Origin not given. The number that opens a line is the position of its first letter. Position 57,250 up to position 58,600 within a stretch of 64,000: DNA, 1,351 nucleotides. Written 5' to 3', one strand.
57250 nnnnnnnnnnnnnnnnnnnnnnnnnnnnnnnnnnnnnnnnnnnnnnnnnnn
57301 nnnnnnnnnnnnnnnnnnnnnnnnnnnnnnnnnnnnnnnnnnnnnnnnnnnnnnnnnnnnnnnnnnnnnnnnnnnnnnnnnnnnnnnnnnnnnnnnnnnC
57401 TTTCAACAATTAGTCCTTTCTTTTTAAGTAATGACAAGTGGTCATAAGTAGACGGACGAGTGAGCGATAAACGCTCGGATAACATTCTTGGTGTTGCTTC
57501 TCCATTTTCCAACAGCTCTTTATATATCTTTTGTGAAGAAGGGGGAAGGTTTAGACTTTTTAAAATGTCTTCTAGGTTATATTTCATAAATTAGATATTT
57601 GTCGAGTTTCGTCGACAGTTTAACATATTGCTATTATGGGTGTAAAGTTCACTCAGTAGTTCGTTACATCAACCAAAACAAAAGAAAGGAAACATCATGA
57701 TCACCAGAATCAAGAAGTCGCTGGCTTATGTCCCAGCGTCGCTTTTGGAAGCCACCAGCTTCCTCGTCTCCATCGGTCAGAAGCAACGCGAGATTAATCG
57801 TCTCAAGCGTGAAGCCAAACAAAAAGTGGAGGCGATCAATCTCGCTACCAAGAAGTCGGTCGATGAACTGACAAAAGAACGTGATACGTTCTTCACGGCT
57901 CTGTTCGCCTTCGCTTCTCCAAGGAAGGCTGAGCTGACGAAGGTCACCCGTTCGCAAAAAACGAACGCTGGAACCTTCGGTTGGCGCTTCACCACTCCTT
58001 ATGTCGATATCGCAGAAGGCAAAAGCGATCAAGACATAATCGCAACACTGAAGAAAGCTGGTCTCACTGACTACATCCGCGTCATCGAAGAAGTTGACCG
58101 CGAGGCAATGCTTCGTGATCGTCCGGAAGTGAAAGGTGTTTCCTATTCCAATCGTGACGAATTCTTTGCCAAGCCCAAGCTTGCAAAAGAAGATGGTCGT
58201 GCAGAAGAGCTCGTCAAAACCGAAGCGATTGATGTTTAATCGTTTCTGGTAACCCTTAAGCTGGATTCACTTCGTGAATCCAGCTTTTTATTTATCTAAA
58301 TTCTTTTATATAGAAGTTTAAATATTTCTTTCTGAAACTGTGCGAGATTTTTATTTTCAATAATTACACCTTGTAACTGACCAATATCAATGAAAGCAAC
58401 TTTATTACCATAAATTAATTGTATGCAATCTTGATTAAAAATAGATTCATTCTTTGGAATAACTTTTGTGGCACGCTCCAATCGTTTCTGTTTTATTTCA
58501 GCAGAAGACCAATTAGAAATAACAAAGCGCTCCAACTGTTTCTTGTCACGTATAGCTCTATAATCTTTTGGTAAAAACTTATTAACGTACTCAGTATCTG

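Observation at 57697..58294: Orphan phage Mu Gam-like gene with foreign GC content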

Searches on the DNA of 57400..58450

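Call 98: search_rna_families(source=window, start=57400, end=58450, threshold=evalue, max_evalue=1)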
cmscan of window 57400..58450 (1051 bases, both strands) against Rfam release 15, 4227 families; matches with E-value up to 1: 1.
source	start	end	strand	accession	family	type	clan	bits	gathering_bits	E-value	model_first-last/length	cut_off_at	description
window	58201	58317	+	RF02634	EF3314_EF3315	Gene; sRNA;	-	18.7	100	0.11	1-141/141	no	Enterococcus sRNA EF3314_EF3315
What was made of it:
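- Tried and rejected: Rfam at permissive thresholds over 57400-58450 gave nothing credible (call 98).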
